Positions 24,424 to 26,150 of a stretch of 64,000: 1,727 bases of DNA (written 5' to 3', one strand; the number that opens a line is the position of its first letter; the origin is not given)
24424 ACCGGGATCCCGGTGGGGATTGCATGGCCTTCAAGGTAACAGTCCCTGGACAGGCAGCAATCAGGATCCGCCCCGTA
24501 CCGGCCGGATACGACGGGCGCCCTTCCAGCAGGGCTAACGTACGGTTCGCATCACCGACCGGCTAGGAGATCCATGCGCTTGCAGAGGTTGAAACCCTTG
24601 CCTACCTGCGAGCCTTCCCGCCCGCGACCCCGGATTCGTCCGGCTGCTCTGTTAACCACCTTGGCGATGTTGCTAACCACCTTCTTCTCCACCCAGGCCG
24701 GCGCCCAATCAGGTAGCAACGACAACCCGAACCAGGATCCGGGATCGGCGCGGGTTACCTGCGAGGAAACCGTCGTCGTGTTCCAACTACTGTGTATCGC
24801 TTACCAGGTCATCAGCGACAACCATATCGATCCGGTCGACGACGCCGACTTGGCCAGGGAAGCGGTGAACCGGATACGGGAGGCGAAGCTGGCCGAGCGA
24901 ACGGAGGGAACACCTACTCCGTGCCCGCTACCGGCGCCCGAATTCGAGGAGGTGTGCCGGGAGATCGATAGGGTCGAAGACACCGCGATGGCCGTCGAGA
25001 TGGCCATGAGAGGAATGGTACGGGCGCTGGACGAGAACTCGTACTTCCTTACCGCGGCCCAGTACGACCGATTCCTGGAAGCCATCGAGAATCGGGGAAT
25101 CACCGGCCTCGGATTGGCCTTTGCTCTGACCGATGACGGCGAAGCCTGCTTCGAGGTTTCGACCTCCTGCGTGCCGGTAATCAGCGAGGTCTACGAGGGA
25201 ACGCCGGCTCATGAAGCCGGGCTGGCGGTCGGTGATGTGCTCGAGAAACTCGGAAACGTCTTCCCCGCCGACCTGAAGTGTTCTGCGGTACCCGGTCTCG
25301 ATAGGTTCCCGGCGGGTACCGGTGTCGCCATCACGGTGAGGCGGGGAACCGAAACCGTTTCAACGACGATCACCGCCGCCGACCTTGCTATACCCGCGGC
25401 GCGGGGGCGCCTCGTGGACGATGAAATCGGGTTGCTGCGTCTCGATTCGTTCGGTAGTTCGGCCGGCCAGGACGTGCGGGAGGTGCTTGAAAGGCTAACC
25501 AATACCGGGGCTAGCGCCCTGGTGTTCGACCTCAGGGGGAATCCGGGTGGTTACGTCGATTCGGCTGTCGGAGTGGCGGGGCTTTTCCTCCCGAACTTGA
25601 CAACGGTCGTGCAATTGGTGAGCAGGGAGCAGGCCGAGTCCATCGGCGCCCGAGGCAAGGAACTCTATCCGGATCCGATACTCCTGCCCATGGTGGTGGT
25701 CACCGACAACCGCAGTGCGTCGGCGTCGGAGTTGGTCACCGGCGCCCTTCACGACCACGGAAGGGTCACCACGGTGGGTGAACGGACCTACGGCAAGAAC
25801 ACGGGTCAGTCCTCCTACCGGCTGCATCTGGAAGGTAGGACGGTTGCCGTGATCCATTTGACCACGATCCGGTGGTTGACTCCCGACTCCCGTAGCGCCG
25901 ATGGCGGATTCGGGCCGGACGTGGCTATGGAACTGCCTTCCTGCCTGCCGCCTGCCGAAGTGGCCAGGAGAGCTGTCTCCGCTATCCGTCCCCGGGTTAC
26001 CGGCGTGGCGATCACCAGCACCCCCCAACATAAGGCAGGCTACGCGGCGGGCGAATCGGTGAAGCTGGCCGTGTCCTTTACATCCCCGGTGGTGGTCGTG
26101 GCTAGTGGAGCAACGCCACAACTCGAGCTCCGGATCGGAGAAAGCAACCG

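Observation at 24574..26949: SLH-anchored S41 processing protease with a very recent 174-bp tandem duplication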

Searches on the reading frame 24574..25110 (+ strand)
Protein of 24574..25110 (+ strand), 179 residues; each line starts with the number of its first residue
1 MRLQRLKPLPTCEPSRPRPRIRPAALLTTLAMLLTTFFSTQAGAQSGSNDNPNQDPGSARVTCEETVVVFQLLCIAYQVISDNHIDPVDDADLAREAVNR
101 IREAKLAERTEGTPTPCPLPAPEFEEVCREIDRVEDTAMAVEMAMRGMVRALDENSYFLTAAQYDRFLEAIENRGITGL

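Call 37: search_protein_families(library=pfam, proteins=[window:24574-25110:+], max_evalue=10)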
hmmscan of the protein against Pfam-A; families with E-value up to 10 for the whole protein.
window:24574-25110:+ (179 aa): 1 family
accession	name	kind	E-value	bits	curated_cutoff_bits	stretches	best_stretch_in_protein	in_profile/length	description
PF22694.1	CtpB_N-like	-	0.017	16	27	1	53-98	21-66/85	Activating protease CtpB N-terminal domain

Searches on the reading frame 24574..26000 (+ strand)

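Call 47: search_solved_structures(query=window:24574-26000:+, max_evalue=1e-10, show_alignments=1)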
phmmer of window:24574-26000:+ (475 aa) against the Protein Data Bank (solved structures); distinct sequences matched with E-value up to 1e-10: 20.
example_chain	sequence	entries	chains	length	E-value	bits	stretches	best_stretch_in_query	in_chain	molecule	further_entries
9jr1_A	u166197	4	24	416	3.7e-29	104.9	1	131-459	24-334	Carboxyl-terminal protease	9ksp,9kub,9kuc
9ku0_A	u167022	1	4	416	4.2e-29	104.7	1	131-459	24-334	Carboxyl-terminal protease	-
9ku3_A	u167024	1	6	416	1.2e-27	99.9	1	131-459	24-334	Carboxyl-terminal protease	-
7rpq_A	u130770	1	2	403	9e-24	87.1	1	117-451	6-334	Probable carboxyl-terminal protease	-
7rqh_A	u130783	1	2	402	2.4e-23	85.7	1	117-451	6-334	Probable carboxyl-terminal protease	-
8sxe_A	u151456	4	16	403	2.4e-23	85.7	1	117-451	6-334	Probable carboxyl-terminal protease | Carboxyl-terminal protease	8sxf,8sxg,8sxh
4c2h_A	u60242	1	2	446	9.4e-21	77.2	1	129-457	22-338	CARBOXY-TERMINAL PROCESSING PROTEASE CTPB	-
4c2c_A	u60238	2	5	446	2.4e-20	75.8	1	133-457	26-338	CARBOXY-TERMINAL PROCESSING PROTEASE CTPB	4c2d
4c2g_A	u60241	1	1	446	6.4e-20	74.4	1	133-457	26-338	CARBOXY-TERMINAL PROCESSING PROTEASE CTPB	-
4c2e_A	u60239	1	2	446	6.4e-20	74.4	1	133-457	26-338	CARBOXY-TERMINAL PROCESSING PROTEASE CTPB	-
4c2f_A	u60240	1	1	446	7e-20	74.3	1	134-457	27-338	CARBOXY-TERMINAL PROCESSING PROTEASE CTPB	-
6iqs_C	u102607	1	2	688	6.2e-19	71.2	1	143-415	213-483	Tail-specific protease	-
6iqq_C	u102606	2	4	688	1e-18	70.5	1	141-415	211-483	Tail-specific protease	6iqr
6vbb_A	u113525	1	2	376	1.5e-18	69.9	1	131-456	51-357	Peptidase S41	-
5wql_C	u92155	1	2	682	2.4e-18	69.2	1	142-415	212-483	Tail-specific protease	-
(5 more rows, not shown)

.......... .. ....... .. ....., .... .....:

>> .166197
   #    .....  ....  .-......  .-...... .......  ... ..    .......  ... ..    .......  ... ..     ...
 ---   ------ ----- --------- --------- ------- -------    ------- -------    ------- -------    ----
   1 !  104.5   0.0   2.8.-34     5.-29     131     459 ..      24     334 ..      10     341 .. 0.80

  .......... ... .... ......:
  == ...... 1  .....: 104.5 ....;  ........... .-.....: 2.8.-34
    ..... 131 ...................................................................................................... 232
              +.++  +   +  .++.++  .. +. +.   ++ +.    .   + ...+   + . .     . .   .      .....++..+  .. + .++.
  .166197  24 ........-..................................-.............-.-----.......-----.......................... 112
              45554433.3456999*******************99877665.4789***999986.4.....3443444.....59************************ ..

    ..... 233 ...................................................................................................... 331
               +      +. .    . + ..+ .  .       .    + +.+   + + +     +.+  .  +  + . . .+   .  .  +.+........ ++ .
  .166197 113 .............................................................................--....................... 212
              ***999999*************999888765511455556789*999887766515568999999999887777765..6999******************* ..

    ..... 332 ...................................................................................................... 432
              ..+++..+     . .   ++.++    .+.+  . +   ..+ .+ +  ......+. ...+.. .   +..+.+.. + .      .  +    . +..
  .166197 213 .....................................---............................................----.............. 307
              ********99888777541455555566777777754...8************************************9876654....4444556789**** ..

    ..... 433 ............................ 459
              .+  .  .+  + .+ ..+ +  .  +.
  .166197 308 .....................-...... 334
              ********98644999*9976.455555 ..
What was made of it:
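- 25108..25371 (+): Divergent PDZ domain (aa 179-266). The alignment to solved Ctp proteases spans this region (call 47).
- On Peptidase family S41 (C-terminal processing peptidases): They align to the same motifs in solved Ctp proteases (call 47).
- Closest known: Carboxyl-terminal processing proteases of family S41. Same: The sequence alignment covers aa 131-459 at E = 4e-29 (call 47).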
